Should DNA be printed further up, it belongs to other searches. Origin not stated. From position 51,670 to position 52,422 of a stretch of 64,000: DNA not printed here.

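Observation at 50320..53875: Five-gene module: NitT/TauT-type ABC importer + SCO copper chaperone + cupredoxin-like protein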

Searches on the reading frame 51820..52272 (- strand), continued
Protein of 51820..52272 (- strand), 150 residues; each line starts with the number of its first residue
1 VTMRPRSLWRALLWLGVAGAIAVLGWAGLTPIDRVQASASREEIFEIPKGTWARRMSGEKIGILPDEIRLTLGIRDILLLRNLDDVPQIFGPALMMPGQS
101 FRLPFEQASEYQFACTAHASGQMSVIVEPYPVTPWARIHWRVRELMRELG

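Call 40: fold_search(model_id=the predicted structure, library=pdb)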
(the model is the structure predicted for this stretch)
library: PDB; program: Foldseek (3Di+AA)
matches with E <= 10: 819; with E <= 0.001: 37
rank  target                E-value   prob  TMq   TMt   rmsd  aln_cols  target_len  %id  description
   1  4p5r                  4.2e-05  1.00  0.42  0.57   3.6       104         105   19  Structure of oxidized W45Y mutant of amicyanin (released 2014-04-23)
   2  5fc9_A                5.5e-05  1.00  0.44  0.64   2.9       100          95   18  Novel Purple Cupredoxin from Nitrosopumilus maritimus (released 2016-05-11)
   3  1sf3                  7.1e-05  1.00  0.40  0.55   4.2       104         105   22  Structure of the reduced form of the P94A mutant of amicyanin (released 2004-07-27)
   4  4hci_A                1.4e-04  1.00  0.35  0.52   4.2       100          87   16  Uncharacterized Cupredoxin-like Domain Protein Cupredoxin_1 from Bacillus anthracis (released 2012-10-17)
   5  2idq                  1.4e-04  1.00  0.40  0.54   3.4        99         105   19  Structure of M98A mutant of amicyanin, Cu(II) (released 2007-03-13)
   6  2idt                  1.4e-04  1.00  0.42  0.57   3.9       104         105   19  Structure of M98Q mutant of amicyanin, Cu(II) (released 2007-03-13)
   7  2qdv                  1.4e-04  1.00  0.42  0.57   3.9       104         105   19  Structure of the Cu(II) form of the M51A mutant of amicyanin (released 2007-12-11)
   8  2gb2                  1.6e-04  1.00  0.42  0.57   3.6       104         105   18  The P52G mutant of amicyanin in the Cu(II) state. (released 2006-08-01)
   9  4hcf_B                1.6e-04  1.00  0.38  0.54   4.0       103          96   16  Crystal Structure of Uncharacterized Cupredoxin-like Domain Protein Cupredoxin_1 with Copper Bound from Bacillus anthr (released 2012-10-17)
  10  3rym_A                1.8e-04  1.00  0.41  0.56   3.7       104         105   19  Structure of Oxidized M98K mutant of Amicyanin (released 2011-11-23)
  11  4hcg_A                1.8e-04  1.00  0.37  0.52   4.2       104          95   17  Uncharacterized Cupredoxin-like Domain Protein Cupredoxin_1 with Zinc bound from Bacillus anthracis (released 2012-10-17)
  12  9cck_A                2.0e-04  1.00  0.44  0.17   3.8        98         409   17  Multi-copper oxidase with a C-terminal cupredoxin domain from Nitrosopumilus maritimus (released 2025-02-05)
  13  3ie9                  2.0e-04  1.00  0.38  0.52   4.1        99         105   21  Structure of oxidized M98L mutant of amicyanin (released 2009-10-06)
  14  1mda_A                2.1e-04  1.00  0.41  0.55   4.2       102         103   20  CRYSTAL STRUCTURE OF AN ELECTRON-TRANSFER COMPLEX BETWEEN METHYLAMINE DEHYDROGENASE AND AMICYANIN (released 1993-10-31)
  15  4hcf_A                2.1e-04  1.00  0.36  0.54   4.0       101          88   16  Crystal Structure of Uncharacterized Cupredoxin-like Domain Protein Cupredoxin_1 with Copper Bound from Bacillus anthr (released 2012-10-17)
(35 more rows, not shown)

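Call 44: search_protein_families(library=pfam, proteins=[L019:6372-6761:+, L019:6826-7248:+, L019:7321-7857:+, L022:6420-6881:+, L022:5469-5990:+, L023:2159-2872:+, L023:6385-7374:+, L022:3389-4819:+], max_evalue=0.01)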
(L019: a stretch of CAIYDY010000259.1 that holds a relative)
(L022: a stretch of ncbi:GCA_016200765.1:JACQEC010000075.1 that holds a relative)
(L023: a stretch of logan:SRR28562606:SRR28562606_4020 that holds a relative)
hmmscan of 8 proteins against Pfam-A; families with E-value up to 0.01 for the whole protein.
L019:6372-6761:+ (129 aa): 0 families

L019:6826-7248:+ (140 aa): 1 family
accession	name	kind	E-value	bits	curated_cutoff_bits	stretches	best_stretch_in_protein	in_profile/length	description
PF13473.12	Cupredoxin_1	-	9.9e-18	64.5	27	1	52-139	18-104/104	Cupredoxin-like domain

L019:7321-7857:+ (178 aa): 0 families

L022:6420-6881:+ (153 aa): 1 family
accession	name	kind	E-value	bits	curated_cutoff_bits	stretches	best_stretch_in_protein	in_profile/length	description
PF13115.11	YtkA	-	1e-10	42.5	25.9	1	59-135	12-84/85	YtkA-like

L022:5469-5990:+ (173 aa): 1 family
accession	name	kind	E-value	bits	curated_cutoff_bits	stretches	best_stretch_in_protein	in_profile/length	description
PF04314.18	PCuAC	-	6.9e-36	122.9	29.4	1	67-166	10-109/109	Copper chaperone PCu(A)C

L023:2159-2872:+ (237 aa): 0 families

L023:6385-7374:+ (329 aa): 3 families
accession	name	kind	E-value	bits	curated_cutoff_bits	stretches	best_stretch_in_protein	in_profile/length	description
PF00034.26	Cytochrom_C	-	5.7e-20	72.9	21.3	2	241-327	3-89/90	Cytochrome c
PF13442.11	Cytochrome_CBB3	-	6.7e-18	65.2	27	2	239-324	3-68/68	Cytochrome C oxidase, cbb3-type, subunit III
PF02167.20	Cytochrom_C1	-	5.9e-05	23.3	22.8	0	233-279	9-55/219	Cytochrome C1 family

L022:3389-4819:+ (476 aa): 3 families
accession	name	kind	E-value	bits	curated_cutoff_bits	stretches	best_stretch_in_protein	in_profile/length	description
PF00083.30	Sugar_tr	-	4.2e-31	108.7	22.3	1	78-474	44-449/452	Sugar (and other) transporter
PF07690.21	MFS_1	-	2.8e-30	105.8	33.4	2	48-394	4-317/347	Major Facilitator Superfamily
PF12832.13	MFS_1_like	-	4.9e-06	26.3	25.2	1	76-434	30-362/373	MFS_1 like family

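Call 52: search_protein_families(library=ncbifam, proteins=[L016:1916-4063:-, L017:752-1681:-, L016:525-1781:-, L013:3012-3935:-, L015:468-4106:+], max_evalue=0.00001)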
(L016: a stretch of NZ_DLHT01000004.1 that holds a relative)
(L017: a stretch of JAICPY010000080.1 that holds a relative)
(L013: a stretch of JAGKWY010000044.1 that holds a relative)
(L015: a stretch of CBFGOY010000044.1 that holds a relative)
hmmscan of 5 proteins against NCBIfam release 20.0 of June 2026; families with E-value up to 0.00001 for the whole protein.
L016:1916-4063:- (715 aa): 7 families
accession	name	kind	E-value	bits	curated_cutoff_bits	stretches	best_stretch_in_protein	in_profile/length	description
TIGR01778.1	TonB-copper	equivalog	1.8e-218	727.4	472.45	1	80-714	3-637/637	TonB-dependent copper receptor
TIGR01785.1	TonB-hemin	subfamily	2.4e-37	128.7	316.85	1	63-714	2-677/677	TonB-dependent heme/hemoglobin receptor family protein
TIGR01786.1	TonB-hemlactrns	subfamily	2.3e-35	122.2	323.75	1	365-714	359-719/719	TonB-dependent hemoglobin/transferrin/lactoferrin family receptor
TIGR01783.1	TonB-siderophor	subfamily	5.5e-25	88.1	223.5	2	378-714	341-649/649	TonB-dependent siderophore receptor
NF010051.0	PRK13528.1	subfamily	1.7e-11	43.1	583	1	500-714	518-727/727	FepA family TonB-dependent siderophore receptor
NF010048.1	PRK13524.1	subfamily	3.1e-10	39.2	493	1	502-714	530-744/744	FepA family TonB-dependent siderophore receptor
NF038289.1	Zn_piracy_ZnuD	exception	5.7e-08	31.9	950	0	36-178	5-149/685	zinc piracy TonB-dependent receptor ZnuD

L017:752-1681:- (309 aa): 52 families (the best 25 are shown)
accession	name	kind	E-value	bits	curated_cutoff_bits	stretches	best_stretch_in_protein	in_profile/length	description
NF008416.0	PRK11242.1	equivalog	9.4e-64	215.6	277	1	7-297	3-292/300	transcriptional regulator CynR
NF047520.1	trans_act_CidR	equivalog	4.9e-47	160.5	415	1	6-278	2-274/292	cidABC operon transcriptional activator CidR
NF053705.1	TransRegGltCGpos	equivalog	4.5e-38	131.2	350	1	5-283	1-280/300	glutamate biosynthesis transcriptional regulator GltC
NF007439.0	PRK09986.1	equivalog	5.8e-38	130.9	290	1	4-262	6-266/296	LysR family transcriptional regulator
NF007385.0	PRK09906.1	equivalog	1.2e-37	129.6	356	1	5-249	1-246/296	DNA-binding transcriptional regulator HcaR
NF045775.1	acetoin_reg_AlsR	exception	2.3e-36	125.8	430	1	5-235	1-233/290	acetoin biosynthesis transcriptional regulator AlsR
TIGR03339.1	phn_lysR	subfamily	5.6e-33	114.4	341.1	1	10-270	2-257/279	aminoethylphosphonate catabolism associated LysR family transcriptional regulator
NF008361.0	PRK11151.1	equivalog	5.3e-31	108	329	1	6-261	2-258/305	DNA-binding transcriptional regulator OxyR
NF040786.1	LysR_Sec_metab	equivalog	1.4e-29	103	250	1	6-235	2-236/298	selenium metabolism-associated LysR family transcriptional regulator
NF008410.0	PRK11233.1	equivalog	2.4e-29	102.5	309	1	6-245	2-239/305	nitrogen assimilation transcriptional regulator NAC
TIGR02424.1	TF_pcaQ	equivalog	4.3e-28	98.1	303.8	1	4-218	2-218/300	pca operon transcription factor PcaQ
NF040709.1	benzoate_BenM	exception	7.5e-26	91.1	600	1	5-211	1-208/299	benzoate utilization transcription regulator BenM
NF008722.0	PRK11716.1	equivalog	6.6e-25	87.7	246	1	6-284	2-282/293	HTH-type transcriptional activator IlvY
NF008352.0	PRK11139.1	subfamily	1.3e-24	86.9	288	1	9-205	10-201/305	transcriptional regulator GcvA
NF045990.1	TransRegCbbRRhodb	equivalog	1.8e-23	83.1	450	1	3-196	4-198/304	LysR family regulator CbbR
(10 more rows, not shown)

L016:525-1781:- (418 aa): 1 family
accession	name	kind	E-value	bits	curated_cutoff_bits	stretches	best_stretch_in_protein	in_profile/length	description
NF008354.0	PRK11143.1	equivalog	1e-08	34.5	254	1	71-134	26-88/359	glycerophosphodiester phosphodiesterase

L013:3012-3935:- (307 aa): 0 families

L015:468-4106:+ (1212 aa): 43 families (the best 25 are shown)
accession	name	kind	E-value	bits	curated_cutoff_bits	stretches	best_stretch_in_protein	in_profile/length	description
TIGR02712.1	urea_carbox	equivalog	0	1844.9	1303.85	1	2-1197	1-1201/1201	urea carboxylase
NF009554.0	PRK12999.1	equivalog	1.2e-162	543.3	965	2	2-446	5-454/1147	pyruvate carboxylase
NF006367.0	PRK08591.1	subfamily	1.8e-155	518.1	597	1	1-448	1-445/451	acetyl-CoA carboxylase biotin carboxylase subunit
NF009471.0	PRK12833.1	equivalog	1.3e-149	498.8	686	1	3-449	6-449/467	acetyl-CoA carboxylase biotin carboxylase subunit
NF006406.0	PRK08654.1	equivalog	6.2e-146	486.8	739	1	1-446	1-442/499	acetyl-CoA carboxylase biotin carboxylase subunit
TIGR00514.1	accC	equivalog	2e-144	481.8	626.5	1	1-446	1-443/449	acetyl-CoA carboxylase biotin carboxylase subunit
TIGR01235.1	pyruv_carbox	equivalog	2.6e-140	469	1114.45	2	4-446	1-450/1143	pyruvate carboxylase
NF004085.0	PRK05586.1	equivalog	3.5e-140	467.9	723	1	1-447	1-444/448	acetyl-CoA carboxylase biotin carboxylase subunit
NF005525.0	PRK07178.1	equivalog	7.8e-132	440.2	768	1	1-446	1-441/471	acetyl-CoA carboxylase biotin carboxylase subunit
NF006287.0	PRK08463.1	equivalog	1.4e-128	429.7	775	1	1-446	1-443/479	acetyl-CoA carboxylase subunit A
NF006286.0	PRK08462.1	equivalog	5e-123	411.3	740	1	3-446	5-443/445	acetyl-CoA carboxylase biotin carboxylase subunit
TIGR00724.1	urea_amlyse_rel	domain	2.1e-92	309.5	230.2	1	454-772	2-309/315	5-oxoprolinase/urea amidolyase family protein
NF045499.1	PxpC_5OPro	equivalog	7.5e-51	173.2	500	1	455-772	3-304/306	5-oxoprolinase subunit PxpC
NF010643.0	PRK14040.1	subfamily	6e-16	58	892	1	1116-1196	514-594/595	oxaloacetate decarboxylase subunit alpha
TIGR01108.1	oadA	equivalog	8.7e-15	54.2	756.5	1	1120-1193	509-582/582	sodium-extruding oxaloacetate decarboxylase subunit alpha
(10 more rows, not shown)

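Call 66: find_related_loci(query=P0150, collection=metagenome_contigs, flank=7000)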
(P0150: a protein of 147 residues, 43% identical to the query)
Query P0150 (147 aa) in metagenome_contigs; peptide patterns used: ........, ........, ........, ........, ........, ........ (x = any residue, [..] = any of these).
600 stretches matched a pattern (row limit reached: there are more); 3 encode a relative of the query (tblastn E <= 1e-3); 3 distinct loci.
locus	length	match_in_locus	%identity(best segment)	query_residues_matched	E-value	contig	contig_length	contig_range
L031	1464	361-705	70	23-137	2e-53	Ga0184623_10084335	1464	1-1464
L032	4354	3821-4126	53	36-137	4e-32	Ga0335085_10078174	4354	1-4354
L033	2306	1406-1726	50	31-137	4e-31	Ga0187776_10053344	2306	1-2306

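Call 69: search_protein_families(library=pfam, proteins=[L032:979-2259:+, L032:1030-2220:-, L032:161-964:+, L032:82-720:+, L019:1965-4133:-, L019:2205-3950:+, L019:7976-9115:+, L019:9239-10609:+], max_evalue=0.0001)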
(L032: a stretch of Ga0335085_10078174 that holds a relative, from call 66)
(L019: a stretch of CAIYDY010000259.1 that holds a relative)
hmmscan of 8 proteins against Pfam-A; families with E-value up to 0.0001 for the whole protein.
L032:979-2259:+ (426 aa): 0 families

L032:1030-2220:- (396 aa): 1 family
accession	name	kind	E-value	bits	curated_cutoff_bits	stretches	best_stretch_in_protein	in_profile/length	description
PF01841.26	Transglut_core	-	2.5e-20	73.2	23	1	185-297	2-107/108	Transglutaminase-like superfamily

L032:161-964:+ (267 aa): 0 families

L032:82-720:+ (212 aa): 0 families

L019:1965-4133:- (722 aa): 3 families
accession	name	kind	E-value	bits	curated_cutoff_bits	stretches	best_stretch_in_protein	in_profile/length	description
PF00501.34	AMP-binding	-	3.6e-93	312.8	29.9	1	169-547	8-378/384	AMP-binding enzyme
PF13193.12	AMP-binding_C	-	5e-29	101.5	24.5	1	608-686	1-76/76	AMP-binding enzyme C-terminal domain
PF16177.11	ACAS_N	-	3.6e-24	84.8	27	1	107-160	1-55/55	Acetyl-coenzyme A synthetase N-terminus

L019:2205-3950:+ (581 aa): 0 families

L019:7976-9115:+ (379 aa): 2 families
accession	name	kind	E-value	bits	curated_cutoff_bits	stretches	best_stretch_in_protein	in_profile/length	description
PF13487.12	HD_5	-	2e-32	112.7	27.2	1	179-355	6-170/170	HD domain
PF01966.28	HD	-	8.2e-14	52.3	22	1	226-323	30-115/116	HD domain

L019:9239-10609:+ (456 aa): 1 family
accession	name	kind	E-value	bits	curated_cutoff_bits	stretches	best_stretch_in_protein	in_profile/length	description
PF05448.18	AXE1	-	1.6e-23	83.4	21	2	155-337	18-208/321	Acetyl xylan esterase (AXE1)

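Call 73: search_protein_families(library=pfam, alignment_id=A1, max_evalue=0.01)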
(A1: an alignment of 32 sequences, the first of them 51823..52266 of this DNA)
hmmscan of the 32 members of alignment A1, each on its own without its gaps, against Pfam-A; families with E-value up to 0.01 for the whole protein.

A. member 1, window:51823-52266:- (148 aa): 1 family
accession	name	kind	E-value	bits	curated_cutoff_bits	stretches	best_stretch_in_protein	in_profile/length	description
PF00127.26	Copper-bind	-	0.0057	17.5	21.2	1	92-123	63-94/99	Copper binding proteins, plastocyanin/azurin family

B. families by the number of members that match (of 32 scanned): 2 families
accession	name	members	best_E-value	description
PF00127.26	Copper-bind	3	0.0023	Copper binding proteins, plastocyanin/azurin family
PF19487.4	DUF6023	1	0.0027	Family of unknown function (DUF6023)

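Call 74: search_dna_similar(query=window:51823-52266:-, collection=plasmids, mode=protein, max_rows=20, max_evalue=0.001)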
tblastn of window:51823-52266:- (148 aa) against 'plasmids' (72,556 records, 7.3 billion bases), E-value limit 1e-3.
No match.

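Call 78: find_encoding_contigs(protein=P0124, flank=8000, max_places=6)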
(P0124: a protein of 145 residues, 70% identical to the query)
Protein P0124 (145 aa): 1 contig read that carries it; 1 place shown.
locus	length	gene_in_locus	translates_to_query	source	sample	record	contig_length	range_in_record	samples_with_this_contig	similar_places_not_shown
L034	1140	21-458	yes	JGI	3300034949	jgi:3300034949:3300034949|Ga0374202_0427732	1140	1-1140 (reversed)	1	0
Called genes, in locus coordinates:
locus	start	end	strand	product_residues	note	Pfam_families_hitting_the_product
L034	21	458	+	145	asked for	-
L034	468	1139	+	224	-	?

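Call 79: find_encoding_contigs(protein=P0133, flank=8000, max_places=6)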
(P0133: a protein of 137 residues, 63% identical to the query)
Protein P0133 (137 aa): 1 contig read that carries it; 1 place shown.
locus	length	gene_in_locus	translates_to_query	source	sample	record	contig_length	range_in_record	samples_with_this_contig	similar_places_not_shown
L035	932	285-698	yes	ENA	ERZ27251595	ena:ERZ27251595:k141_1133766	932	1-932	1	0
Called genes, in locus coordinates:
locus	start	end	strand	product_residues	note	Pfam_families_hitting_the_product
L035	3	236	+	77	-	?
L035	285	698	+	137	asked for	-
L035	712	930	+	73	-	?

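Call 80: find_encoding_contigs(protein=P0079, flank=10000, max_places=2)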
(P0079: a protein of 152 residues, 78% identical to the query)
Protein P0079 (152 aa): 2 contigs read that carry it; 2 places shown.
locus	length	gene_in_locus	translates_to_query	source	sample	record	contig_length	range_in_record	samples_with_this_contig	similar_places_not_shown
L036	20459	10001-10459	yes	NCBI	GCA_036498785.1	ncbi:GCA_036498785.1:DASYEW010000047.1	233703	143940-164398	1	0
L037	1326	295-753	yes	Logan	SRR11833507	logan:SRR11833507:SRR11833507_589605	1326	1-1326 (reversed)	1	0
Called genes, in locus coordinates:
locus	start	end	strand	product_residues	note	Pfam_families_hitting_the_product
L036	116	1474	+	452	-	PF01425:Amidase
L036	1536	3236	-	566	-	PF05960:DUF885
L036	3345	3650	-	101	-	-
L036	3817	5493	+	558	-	PF00027:cNMP_binding, PF00890:FAD_binding_2 (weak), PF01266:DAO (weak), PF01946:Thi4 (weak), PF07992:Pyr_redox_2, PF12831:FAD_oxidored (weak), PF13738:Pyr_redox_3, PF00070:Pyr_redox (weak), +3 more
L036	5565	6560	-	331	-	PF00248:Aldo_ket_red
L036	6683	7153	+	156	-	PF04343:DUF488, PF22751:DUF488-N3a, PF22752:DUF488-N3i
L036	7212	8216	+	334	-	PF08450:SGL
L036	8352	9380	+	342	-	PF13379:NMT1_2, PF09084:NMT1, PF12974:Phosphonate-bd (faint)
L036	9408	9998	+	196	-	PF00578:AhpC-TSA, PF08534:Redoxin, PF02630:SCO1-SenC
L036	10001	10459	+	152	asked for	-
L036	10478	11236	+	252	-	PF00528:BPD_transp_1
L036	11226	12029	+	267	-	PF00005:ABC_tran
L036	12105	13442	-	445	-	PF00232:Glyco_hydro_1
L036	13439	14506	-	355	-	PF00356:LacI, PF00532:Peripla_BP_1, PF13407:Peripla_BP_4, PF13377:Peripla_BP_3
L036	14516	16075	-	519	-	PF00083:Sugar_tr, PF07690:MFS_1, PF06609:TRI12, PF00083:Sugar_tr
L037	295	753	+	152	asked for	-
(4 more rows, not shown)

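Call 81: find_encoding_contigs(protein=P0105, flank=10000, max_places=2)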
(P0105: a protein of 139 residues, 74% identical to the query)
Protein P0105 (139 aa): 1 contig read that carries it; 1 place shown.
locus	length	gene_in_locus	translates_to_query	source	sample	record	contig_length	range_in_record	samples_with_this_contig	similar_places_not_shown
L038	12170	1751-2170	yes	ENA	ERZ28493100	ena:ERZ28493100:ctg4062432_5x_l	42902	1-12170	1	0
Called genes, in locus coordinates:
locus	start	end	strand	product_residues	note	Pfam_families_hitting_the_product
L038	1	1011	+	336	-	?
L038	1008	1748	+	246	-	PF00578:AhpC-TSA, PF02630:SCO1-SenC, PF08534:Redoxin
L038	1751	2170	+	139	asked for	-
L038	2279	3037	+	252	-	PF00528:BPD_transp_1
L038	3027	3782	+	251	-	PF00005:ABC_tran, PF13304:AAA_21 (faint)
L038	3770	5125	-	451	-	PF00232:Glyco_hydro_1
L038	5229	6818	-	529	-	PF00083:Sugar_tr, PF07690:MFS_1, PF06609:TRI12 (weak), PF00083:Sugar_tr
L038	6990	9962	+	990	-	PF07715:Plug, PF00593:TonB_dep_Rec_b-barrel, PF14905:OMP_b-brl_3 (weak)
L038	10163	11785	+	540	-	PF04820:Trp_halogenase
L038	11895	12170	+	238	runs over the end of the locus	PF07277:SapC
